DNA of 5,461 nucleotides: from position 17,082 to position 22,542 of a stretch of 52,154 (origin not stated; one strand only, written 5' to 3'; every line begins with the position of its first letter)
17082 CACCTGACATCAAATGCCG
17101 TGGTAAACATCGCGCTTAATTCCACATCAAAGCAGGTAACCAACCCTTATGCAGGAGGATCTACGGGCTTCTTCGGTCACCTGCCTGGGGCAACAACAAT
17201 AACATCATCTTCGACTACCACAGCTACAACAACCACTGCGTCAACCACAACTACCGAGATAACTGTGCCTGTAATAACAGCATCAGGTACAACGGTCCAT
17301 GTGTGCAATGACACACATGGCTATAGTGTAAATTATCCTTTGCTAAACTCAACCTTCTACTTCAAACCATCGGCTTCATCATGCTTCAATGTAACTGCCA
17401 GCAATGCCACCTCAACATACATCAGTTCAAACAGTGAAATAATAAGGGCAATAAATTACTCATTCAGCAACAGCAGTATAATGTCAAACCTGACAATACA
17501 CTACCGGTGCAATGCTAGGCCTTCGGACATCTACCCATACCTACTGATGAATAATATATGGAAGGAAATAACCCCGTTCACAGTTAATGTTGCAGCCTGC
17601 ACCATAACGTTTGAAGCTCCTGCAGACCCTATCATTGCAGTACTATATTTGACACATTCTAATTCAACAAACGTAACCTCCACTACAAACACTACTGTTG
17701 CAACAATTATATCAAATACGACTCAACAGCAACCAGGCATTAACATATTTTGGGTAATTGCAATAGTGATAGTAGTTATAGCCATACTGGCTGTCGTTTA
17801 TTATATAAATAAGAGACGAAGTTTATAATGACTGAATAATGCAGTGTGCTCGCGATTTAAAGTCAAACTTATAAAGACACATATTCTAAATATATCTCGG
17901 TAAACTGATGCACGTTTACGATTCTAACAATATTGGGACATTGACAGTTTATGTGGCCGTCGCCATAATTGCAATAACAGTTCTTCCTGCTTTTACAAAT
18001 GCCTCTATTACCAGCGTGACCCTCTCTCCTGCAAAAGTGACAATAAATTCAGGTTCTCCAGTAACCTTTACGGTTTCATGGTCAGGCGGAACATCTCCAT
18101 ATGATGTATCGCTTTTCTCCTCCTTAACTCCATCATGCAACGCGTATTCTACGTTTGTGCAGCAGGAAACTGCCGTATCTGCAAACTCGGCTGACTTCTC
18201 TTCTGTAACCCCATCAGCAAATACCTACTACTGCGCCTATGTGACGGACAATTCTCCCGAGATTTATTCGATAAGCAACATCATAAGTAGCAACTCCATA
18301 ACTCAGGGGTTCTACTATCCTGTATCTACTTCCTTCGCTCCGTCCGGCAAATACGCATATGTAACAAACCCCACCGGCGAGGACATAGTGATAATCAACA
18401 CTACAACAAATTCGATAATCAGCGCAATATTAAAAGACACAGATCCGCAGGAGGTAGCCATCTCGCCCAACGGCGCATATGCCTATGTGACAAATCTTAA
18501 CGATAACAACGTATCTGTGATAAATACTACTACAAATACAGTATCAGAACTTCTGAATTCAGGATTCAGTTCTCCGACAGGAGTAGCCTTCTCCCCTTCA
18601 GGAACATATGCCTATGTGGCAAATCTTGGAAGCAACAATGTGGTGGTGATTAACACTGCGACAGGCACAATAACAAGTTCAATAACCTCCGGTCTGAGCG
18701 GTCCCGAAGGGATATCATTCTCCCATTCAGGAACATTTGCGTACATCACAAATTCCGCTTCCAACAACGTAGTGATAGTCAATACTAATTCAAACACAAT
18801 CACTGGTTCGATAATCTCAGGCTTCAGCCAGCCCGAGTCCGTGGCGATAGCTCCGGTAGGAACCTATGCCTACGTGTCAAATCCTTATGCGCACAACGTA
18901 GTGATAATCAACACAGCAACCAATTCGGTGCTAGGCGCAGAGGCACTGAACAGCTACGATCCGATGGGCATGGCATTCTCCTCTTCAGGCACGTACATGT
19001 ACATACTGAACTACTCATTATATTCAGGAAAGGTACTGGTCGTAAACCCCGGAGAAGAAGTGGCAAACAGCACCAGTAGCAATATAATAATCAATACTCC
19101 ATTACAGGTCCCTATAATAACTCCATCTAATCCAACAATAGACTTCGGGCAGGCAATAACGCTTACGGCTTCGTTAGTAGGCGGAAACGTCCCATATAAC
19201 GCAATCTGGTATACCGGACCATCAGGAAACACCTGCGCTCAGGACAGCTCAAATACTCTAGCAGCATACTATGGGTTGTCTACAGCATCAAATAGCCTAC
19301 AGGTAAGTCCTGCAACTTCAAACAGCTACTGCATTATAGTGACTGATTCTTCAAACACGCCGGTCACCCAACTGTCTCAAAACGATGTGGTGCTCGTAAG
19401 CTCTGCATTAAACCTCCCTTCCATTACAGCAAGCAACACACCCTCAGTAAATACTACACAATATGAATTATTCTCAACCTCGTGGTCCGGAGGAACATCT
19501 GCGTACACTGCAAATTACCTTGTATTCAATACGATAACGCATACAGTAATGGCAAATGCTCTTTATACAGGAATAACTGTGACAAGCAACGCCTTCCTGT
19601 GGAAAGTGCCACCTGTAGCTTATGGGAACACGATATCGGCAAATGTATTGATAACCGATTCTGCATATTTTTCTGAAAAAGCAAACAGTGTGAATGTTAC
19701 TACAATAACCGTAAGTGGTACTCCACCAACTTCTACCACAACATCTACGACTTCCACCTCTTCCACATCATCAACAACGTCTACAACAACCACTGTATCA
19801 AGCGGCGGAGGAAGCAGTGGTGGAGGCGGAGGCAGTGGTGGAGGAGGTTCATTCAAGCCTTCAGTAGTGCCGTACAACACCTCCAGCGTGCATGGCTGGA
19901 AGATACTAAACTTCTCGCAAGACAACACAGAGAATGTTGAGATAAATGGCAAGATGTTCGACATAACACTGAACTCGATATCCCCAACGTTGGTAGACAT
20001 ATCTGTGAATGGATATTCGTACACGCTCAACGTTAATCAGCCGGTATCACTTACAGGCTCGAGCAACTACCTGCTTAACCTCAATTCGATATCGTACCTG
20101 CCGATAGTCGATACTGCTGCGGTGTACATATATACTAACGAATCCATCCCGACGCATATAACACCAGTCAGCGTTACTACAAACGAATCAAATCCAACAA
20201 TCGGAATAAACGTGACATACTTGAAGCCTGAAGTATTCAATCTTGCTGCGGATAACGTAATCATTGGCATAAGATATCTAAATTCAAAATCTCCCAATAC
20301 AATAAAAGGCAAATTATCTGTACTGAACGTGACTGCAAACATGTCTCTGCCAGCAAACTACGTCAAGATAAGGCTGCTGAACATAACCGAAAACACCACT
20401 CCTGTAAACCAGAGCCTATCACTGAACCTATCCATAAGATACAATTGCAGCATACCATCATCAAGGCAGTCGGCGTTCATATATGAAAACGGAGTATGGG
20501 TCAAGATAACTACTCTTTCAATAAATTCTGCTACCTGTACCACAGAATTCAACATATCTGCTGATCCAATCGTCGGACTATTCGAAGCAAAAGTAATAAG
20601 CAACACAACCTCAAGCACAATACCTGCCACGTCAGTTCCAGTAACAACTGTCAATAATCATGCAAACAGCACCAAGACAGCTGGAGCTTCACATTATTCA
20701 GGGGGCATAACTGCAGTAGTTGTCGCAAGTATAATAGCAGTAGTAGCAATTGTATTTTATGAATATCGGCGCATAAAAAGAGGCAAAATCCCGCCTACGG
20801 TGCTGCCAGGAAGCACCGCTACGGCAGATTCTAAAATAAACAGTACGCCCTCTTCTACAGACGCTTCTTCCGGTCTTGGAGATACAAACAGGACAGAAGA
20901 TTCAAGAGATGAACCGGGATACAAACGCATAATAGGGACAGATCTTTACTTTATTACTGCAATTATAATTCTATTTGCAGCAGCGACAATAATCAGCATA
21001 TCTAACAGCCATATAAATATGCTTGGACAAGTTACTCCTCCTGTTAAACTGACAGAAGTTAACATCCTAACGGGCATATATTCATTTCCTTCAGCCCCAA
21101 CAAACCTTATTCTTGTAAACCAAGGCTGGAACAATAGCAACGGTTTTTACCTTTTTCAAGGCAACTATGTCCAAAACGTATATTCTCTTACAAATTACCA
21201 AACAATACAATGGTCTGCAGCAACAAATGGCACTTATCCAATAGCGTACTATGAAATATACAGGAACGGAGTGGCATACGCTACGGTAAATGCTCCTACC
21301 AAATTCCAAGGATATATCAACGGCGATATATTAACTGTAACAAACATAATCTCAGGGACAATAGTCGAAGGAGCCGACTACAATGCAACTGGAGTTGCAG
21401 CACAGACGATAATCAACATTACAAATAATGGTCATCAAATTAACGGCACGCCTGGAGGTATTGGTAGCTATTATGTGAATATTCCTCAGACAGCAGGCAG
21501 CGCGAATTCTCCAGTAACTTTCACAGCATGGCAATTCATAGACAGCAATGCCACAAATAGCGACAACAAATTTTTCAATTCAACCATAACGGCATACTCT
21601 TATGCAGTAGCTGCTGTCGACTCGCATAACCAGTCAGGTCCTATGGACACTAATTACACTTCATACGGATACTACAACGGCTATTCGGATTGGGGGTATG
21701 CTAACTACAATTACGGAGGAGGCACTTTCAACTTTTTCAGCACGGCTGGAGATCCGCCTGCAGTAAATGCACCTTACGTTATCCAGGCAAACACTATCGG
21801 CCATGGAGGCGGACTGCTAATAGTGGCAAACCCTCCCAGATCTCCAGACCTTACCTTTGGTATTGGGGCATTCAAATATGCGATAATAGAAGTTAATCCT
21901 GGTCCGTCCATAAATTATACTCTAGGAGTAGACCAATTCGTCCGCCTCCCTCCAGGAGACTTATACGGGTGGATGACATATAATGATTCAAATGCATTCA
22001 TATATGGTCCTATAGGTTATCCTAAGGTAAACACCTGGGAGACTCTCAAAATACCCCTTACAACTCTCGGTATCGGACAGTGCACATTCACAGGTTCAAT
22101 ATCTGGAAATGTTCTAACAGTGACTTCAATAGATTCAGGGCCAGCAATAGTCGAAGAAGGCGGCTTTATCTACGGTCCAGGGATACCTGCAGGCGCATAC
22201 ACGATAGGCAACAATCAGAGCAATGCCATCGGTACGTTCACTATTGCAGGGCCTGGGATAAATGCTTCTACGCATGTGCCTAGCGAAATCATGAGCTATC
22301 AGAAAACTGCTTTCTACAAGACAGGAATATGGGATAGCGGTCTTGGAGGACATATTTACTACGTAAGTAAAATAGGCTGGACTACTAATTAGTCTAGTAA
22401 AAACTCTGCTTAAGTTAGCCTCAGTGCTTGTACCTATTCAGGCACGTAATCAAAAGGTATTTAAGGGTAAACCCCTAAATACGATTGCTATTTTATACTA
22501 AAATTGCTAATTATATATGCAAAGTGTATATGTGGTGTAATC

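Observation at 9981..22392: Tandem triplet of giant YVTN-propeller / PKD-like mosaic surface glycoproteins occupying 12.4 kb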

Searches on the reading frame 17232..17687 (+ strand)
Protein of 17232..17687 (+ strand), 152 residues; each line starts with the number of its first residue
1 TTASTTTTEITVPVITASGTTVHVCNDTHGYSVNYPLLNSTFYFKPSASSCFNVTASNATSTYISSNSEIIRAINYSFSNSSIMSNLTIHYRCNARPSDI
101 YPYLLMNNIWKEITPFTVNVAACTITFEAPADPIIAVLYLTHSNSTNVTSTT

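Call 42: predict_structure(alignment_id=A2)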
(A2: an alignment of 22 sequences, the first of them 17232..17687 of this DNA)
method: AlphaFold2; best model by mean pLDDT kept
length: 152 residues; sequences in the alignment: 22
mean_pLDDT: 84.0   pTM: 0.77
mean pLDDT of the five models: 84.0, 81.0, 80.6, 77.1, 73.7
residues with pLDDT >= 90: 82; 70-90: 44; 50-70: 14; < 50: 12
segments of 3 or more residues with pLDDT < 50: 144-152
pLDDT, mean of each block of 10 residues (from residue 1): 54 89 83 94 83 94 79 93 91 92 91 95 94 89 47 40
secondary structure, 60 per line:
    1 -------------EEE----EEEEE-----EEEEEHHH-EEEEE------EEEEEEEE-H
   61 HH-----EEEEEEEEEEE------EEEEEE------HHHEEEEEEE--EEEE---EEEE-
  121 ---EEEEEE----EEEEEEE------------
elements in order: E14-16 E21-25 E31-35 E40-44 E51-58 E68-78 E85-90 E100-106 E109-112 E116-119 E124-129 E134-140

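Call 45: fold_search(model_id=the predicted structure, library=pdb)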
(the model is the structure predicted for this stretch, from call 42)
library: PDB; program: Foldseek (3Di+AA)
matches with E <= 10: 854; with E <= 0.001: 0
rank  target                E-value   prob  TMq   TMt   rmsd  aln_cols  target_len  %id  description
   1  4d8o                  1.8e-03  1.00  0.54  0.19   4.5       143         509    9  Crystal Structure of the ankyrin-B ZU5-ZU5-UPA-DD tandem (released 2012-03-28)
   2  6m3q_E                4.1e-03  1.00  0.54  0.21   4.8       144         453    9  Crystal structure of AnkB/beta4-spectrin complex (released 2020-05-13)
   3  6m3p_E                7.6e-03  1.00  0.56  0.23   5.1       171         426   12  Crystal structure of AnkG/beta2-spectrin complex (released 2020-05-13)
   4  4dlo_B                8.0e-03  1.00  0.49  0.26   4.6       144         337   10  Crystal structure of the GAIN and HormR domains of brain angiogenesis inhibitor 3 (BAI3) (released 2012-02-22)
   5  6m3p_C                8.9e-03  1.00  0.53  0.23   5.4       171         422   12  Crystal structure of AnkG/beta2-spectrin complex (released 2020-05-13)
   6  7crw_A                3.3e-02  0.99  0.47  0.29   8.4       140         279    9  Cryo-EM structure of rNLRP1-rDPP9 complex (released 2021-03-24)
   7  3ii1                  5.2e-02  0.96  0.37  0.13   7.0       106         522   11  Structural characterization of difunctional glucanase-xylanse CelM2 (released 2009-08-25)
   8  7n6h_A                5.5e-02  0.85  0.32  0.14   7.5       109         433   18  The crystal structure of the GH30 subfamily 10 enzyme, AcXbh30A from Acetivibrio clariflavus (released 2022-08-17)
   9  4qaw_B                5.5e-02  0.82  0.32  0.12  10.8       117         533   17  Structure of modular Xyn30D from Paenibacillus barcinonensis (released 2014-10-08)
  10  6krn_A                5.8e-02  0.87  0.32  0.13   8.0       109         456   16  Crystal structure of GH30 xylanase B from Talaromyces cellulolyticus expressed by Pichia pastoris in complex with aldo (released 2020-06-17)
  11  6krl_A                6.4e-02  0.92  0.35  0.14   7.5       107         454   16  Crystal structure of GH30 xylanase B from Talaromyces cellulolyticus expressed by Pichia pastoris (released 2020-06-17)
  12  3fw6                  6.4e-02  0.92  0.36  0.13   7.2       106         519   13  Crystal structure of CelM2, a bifunctional glucanase-xylanase protein from a metagenome library (released 2009-03-03)
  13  6m3r_E                7.2e-02  0.98  0.50  0.21   5.1       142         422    9  Crystal structure of AnkG/beta4-spectrin complex (released 2020-05-13)
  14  3zmn_B                7.2e-02  0.69  0.31  0.22  15.6       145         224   12  VP17, a capsid protein of bacteriophage P23-77 (released 2013-05-15)
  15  9d84_B                7.6e-02  0.75  0.20  0.37   4.9        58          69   22  Shigella flexneri bacteriophage B2 Gp48 and Gp49 (released 2025-01-15)
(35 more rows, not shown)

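Call 46: search_protein_families(library=pfam, alignment_id=A2, max_evalue=10)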
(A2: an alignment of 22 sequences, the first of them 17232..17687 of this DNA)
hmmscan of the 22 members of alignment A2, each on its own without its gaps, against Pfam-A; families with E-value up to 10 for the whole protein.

A. member 1, window:17232-17687:+ (152 aa): 0 families

B. families by the number of members that match (of 22 scanned): 12 families
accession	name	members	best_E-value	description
PF18390.7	GlgX_C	6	0.051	Glycogen debranching enzyme C-terminal domain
PF22210.2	VP17_central_barrel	3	0.015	Large MCP VP17 central beta-barrel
PF10490.14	CENP-F_C_Rb_bdg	3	0.13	Rb-binding domain of kinetochore protein Cenp-F/LEK1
PF18065.6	PatG_C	2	0.017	PatG C-terminal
PF11220.13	DUF3015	1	0.0048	Protein of unknown function (DUF3015)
PF07137.17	VDE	1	0.018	VDE lipocalin domain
PF03330.24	DPBB_1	1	0.052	Lytic transglycolase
PF14704.11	DERM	1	0.063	Dermatopontin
PF06813.19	Nodulin-like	1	0.075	Nodulin-like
PF11230.13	YjjI-like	1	0.18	Glycyl radical enzyme YjjI-like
PF16557.11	CUTL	1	0.54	CUT1-like DNA-binding domain of SATB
PF13157.11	Enas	1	0.54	Endospore appendages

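Call 47: search_solved_structures(query=A2, max_evalue=10)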
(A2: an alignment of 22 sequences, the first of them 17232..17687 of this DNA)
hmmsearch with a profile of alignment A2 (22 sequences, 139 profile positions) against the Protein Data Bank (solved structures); distinct sequences matched with E-value up to 10: 2.
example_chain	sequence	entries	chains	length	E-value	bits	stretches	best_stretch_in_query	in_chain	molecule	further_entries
9ly6_A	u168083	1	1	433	1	12.2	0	115-135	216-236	CD276 antigen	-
9ly5_C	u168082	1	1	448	1.1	12.1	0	115-135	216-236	CD276 antigen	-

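Call 64: find_homologous_proteins(query=A2, max_evalue=0.00001)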
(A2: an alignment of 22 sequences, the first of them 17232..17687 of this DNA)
Query A2 (22 sequences) (152 aa, profile of the alignment): 1 proteins with E <= 0.00001 among 3050 candidates.
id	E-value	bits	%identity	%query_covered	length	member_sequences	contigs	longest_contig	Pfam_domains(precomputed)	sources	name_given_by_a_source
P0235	3.4e-32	129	91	61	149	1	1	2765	-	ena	-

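Call 74: search_protein_representatives(alignment_id=A2)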
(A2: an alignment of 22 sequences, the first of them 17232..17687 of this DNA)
Query: 22 sequences, 139 profile positions. Proteins with E-value up to 0.001 (for the whole library): 477; up to 1e-10: 313; up to 1e-30: 31. The best 150 are listed.
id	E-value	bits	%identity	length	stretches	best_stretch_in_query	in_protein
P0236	1.7e-57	209.1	-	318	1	2-138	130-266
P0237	3.9e-57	208.0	-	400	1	2-138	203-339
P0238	4.2e-57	207.9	-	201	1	2-138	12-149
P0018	7.3e-56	203.9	-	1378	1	2-138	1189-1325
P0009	2.1e-54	199.1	-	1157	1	3-138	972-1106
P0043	3.7e-54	198.3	-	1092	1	2-138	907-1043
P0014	8.2e-54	197.2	-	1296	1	3-137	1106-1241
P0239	3.2e-49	182.4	-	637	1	4-138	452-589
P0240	5.5e-49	181.6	-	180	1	14-139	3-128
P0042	2.1e-44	166.8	-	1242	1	2-139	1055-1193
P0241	3.4e-44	166.1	-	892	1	3-138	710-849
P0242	6.6e-44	165.1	-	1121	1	3-135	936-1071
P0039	3.5e-42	159.5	-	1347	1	2-138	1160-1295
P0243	4.7e-41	155.9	-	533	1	3-139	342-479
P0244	2.7e-39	150.2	-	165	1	27-133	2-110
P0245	5.7e-38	145.9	-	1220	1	2-138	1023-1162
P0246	1.4e-37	144.6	-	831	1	6-139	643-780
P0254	4.0e-32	127.0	-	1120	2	3-138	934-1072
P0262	4.8e-29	117.0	-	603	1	15-136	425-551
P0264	8.7e-28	112.9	-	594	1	8-137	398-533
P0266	5.7e-27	110.2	-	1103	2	15-136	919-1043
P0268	1.2e-26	109.3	-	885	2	3-137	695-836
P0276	3.7e-25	104.4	-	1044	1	7-138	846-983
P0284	3.6e-24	101.2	-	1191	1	13-135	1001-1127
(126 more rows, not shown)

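Call 76: search_protein_families(library=pfam, proteins=[P0242, P0245, P0246, P0254, P0262, P0266, P0268, P0276, P0284, P0264], max_evalue=0.0001)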
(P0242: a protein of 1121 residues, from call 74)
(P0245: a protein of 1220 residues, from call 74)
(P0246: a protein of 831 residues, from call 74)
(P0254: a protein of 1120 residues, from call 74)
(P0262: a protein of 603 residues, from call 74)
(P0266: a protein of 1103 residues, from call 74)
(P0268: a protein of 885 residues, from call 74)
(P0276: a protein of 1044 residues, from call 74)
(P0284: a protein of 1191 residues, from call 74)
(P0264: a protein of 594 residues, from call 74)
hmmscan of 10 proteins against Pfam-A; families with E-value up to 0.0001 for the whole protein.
P0242 (1121 aa): 2 families
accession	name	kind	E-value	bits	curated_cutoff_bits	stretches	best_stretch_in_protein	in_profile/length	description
PF03382.20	DUF285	-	1.8e-58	196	25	2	447-557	6-115/120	Mycoplasma protein of unknown function, DUF285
PF18911.6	PKD_4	-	8.4e-05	23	27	0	383-412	37-67/85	PKD domain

P0245 (1220 aa): 0 families

P0246 (831 aa): 0 families

P0254 (1120 aa): 0 families

P0262 (603 aa): 0 families

P0266 (1103 aa): 0 families

P0268 (885 aa): 0 families

P0276 (1044 aa): 1 family
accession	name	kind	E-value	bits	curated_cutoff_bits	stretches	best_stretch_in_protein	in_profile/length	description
PF07495.19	Y_Y_Y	-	2.2e-05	24.7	26.6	0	263-284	35-56/65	Y_Y_Y domain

P0284 (1191 aa): 0 families

P0264 (594 aa): 0 families

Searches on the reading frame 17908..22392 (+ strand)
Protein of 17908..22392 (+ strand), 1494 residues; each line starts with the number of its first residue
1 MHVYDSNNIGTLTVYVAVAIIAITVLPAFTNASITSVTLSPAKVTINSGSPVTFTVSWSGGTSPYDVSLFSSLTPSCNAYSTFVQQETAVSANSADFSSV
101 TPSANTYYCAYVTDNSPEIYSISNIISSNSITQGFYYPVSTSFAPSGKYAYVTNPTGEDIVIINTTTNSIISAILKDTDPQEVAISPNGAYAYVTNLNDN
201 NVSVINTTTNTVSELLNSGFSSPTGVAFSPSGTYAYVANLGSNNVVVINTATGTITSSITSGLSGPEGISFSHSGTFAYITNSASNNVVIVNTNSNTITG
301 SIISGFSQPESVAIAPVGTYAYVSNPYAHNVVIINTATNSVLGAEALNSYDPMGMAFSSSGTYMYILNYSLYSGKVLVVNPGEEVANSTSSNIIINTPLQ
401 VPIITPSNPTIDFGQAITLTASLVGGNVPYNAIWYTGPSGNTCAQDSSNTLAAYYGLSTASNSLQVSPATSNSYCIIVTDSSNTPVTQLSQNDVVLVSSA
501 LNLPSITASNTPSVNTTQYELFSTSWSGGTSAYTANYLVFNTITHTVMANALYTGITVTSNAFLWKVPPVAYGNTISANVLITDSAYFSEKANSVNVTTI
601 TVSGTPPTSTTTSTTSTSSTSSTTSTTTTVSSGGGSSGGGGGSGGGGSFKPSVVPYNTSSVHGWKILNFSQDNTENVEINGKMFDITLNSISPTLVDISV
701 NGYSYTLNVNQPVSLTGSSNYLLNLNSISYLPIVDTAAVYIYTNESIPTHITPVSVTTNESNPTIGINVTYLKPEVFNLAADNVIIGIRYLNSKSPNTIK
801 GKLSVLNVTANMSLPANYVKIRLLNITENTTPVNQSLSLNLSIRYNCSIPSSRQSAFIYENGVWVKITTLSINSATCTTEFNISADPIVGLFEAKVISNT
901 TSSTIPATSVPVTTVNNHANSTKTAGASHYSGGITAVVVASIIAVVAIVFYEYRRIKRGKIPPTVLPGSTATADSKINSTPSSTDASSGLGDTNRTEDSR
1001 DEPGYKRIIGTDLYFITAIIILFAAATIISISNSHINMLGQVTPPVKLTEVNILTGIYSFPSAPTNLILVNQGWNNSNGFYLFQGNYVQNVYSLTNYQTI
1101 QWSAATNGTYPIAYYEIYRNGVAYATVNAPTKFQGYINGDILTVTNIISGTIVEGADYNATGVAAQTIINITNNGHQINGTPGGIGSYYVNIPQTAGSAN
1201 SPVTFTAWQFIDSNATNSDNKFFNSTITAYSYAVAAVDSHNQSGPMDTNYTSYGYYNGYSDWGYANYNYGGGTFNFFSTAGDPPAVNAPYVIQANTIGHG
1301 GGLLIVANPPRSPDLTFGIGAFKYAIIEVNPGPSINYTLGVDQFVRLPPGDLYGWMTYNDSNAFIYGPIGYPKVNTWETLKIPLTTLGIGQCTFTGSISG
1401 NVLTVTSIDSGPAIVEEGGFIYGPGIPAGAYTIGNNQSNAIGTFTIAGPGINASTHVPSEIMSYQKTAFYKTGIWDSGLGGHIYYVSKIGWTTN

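Call 3: search_protein_families(library=pfam, proteins=[window:17908-22392:+], max_evalue=0.01)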
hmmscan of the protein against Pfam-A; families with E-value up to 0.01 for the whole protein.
window:17908-22392:+ (1494 aa): 4 families
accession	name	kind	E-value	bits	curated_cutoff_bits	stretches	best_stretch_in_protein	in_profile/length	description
PF25174.1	Beta-prop_THOC3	-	3.5e-10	39.8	305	1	100-316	54-264/272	THOC3 beta-propeller domain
PF10282.15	Lactonase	-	8.1e-10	38.9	21.7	2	226-395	148-336/344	Lactonase, 7-bladed beta-propeller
PF01731.26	Arylesterase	-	7.4e-07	29.7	21.3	0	209-249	43-82/86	Arylesterase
PF23414.1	Beta-prop_EML_2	-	0.0027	17.6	90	0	193-295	13-112/266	Echinoderm microtubule-associated protein second beta-propeller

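Call 4: search_protein_families(library=ncbifam, proteins=[window:17908-22392:+], max_evalue=0.01)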
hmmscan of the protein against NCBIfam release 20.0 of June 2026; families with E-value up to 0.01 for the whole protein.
window:17908-22392:+ (1494 aa): 6 families
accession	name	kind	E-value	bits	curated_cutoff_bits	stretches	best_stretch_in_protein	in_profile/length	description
TIGR03866.1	PQQ_ABC_repeats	subfamily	1.4e-27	96.6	287.3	2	234-363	12-138/310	PQQ-dependent catabolism-associated beta-propeller protein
TIGR02276.1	beta_rpt_yvtn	repeat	1.7e-27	95.1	27.85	5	230-272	1-42/42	beta-propeller repeat protein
NF052340.1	hydrazine_beta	equivalog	6.4e-18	65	560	2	136-275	33-173/372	hydrazine synthase subunit beta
NF052280.1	7_blade_YncE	equivalog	4.5e-13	48.7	400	2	178-366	127-315/338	7-bladed beta-propeller protein YncE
NF048007.1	MmpL3Stblzr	equivalog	5.7e-09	35.6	600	1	147-283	191-327/366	MmpL3/TtfA transport complex stabilizer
NF050136.1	PGL_lacton_Staph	exception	5.2e-06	25.7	500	1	229-295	151-220/341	6-phosphogluconolactonase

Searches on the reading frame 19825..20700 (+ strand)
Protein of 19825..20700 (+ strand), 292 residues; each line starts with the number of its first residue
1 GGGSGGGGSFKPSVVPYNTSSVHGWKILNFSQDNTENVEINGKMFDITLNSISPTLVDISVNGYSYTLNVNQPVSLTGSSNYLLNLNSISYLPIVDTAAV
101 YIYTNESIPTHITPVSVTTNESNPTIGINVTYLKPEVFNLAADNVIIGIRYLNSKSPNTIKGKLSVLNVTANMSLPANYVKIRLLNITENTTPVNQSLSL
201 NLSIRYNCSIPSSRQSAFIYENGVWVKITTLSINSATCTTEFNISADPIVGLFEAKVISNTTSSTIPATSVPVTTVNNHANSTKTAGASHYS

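Call 19: search_protein_families(library=pfam, proteins=[window:19825-20700:+], max_evalue=1)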
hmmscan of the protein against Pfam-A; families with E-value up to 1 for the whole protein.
window:19825-20700:+ (292 aa): 1 family
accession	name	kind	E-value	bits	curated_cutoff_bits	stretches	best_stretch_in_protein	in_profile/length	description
PF24498.1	Ig_TMEM131L_3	-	0.075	13.5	28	1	157-203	39-85/100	TMEM131L third Ig-like domain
